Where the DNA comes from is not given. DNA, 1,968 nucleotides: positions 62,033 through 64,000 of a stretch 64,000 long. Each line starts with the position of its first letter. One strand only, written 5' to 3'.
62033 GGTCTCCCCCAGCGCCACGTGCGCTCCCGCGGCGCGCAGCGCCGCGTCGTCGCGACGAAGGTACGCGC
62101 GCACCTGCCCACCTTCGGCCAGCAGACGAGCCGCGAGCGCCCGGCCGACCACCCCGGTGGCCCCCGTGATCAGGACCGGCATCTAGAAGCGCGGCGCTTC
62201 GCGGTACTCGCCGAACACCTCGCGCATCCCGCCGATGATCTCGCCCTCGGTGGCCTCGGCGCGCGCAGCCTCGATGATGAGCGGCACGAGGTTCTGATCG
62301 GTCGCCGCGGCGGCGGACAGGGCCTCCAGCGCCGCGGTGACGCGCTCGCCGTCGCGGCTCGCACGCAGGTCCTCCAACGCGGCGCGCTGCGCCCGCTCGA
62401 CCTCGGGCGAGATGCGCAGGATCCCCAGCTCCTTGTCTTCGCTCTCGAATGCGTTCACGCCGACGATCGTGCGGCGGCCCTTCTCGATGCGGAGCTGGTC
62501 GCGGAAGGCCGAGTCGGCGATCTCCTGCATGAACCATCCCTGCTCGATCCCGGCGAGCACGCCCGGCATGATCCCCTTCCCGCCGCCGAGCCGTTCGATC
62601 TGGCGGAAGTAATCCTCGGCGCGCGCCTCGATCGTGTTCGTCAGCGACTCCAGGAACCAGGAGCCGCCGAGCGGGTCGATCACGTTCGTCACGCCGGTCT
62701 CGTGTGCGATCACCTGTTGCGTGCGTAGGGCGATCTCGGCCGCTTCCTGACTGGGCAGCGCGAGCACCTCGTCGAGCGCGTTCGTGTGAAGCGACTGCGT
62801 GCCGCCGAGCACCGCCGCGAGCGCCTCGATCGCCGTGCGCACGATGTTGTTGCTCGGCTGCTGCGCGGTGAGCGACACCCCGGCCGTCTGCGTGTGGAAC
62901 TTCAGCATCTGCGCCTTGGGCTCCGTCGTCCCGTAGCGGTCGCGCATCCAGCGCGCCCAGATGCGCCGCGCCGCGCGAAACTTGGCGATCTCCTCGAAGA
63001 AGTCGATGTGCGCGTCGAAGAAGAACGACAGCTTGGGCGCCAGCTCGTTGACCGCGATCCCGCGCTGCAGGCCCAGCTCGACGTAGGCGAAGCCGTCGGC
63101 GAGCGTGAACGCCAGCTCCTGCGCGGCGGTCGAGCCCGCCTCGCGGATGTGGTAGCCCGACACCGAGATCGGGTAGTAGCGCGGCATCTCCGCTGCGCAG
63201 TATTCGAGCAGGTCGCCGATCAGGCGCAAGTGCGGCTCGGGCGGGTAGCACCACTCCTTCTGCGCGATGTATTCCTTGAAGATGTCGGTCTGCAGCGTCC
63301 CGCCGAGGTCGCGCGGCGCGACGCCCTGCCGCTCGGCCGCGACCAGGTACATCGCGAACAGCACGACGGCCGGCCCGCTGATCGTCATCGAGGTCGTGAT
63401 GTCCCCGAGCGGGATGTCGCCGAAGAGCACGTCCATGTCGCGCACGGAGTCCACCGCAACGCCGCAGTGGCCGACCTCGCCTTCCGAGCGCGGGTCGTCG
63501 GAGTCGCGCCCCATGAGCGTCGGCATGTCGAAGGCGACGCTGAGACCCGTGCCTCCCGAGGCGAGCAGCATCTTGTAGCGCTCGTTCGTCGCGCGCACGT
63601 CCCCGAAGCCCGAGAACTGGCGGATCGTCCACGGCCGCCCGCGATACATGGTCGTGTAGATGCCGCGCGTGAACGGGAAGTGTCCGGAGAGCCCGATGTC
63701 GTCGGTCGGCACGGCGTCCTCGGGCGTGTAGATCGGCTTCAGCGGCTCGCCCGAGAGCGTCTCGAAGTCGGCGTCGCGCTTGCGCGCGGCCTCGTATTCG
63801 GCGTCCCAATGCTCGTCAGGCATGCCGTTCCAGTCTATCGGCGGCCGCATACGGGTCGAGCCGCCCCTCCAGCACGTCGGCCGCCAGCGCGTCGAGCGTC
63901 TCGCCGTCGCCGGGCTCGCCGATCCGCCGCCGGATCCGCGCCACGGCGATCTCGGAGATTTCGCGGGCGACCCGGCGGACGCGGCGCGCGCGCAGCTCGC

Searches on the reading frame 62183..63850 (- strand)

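Call 43: search_protein_families(library=pfam, proteins=[window:62183-63850:-], max_evalue=0.001)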
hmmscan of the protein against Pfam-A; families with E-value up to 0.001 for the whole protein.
window:62183-63850:- (555 aa): 1 family
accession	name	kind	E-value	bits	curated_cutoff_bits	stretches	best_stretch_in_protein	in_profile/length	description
PF01642.28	MM_CoA_mutase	-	1.8e-213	710.2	22.1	1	31-547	2-512/512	Methylmalonyl-CoA mutase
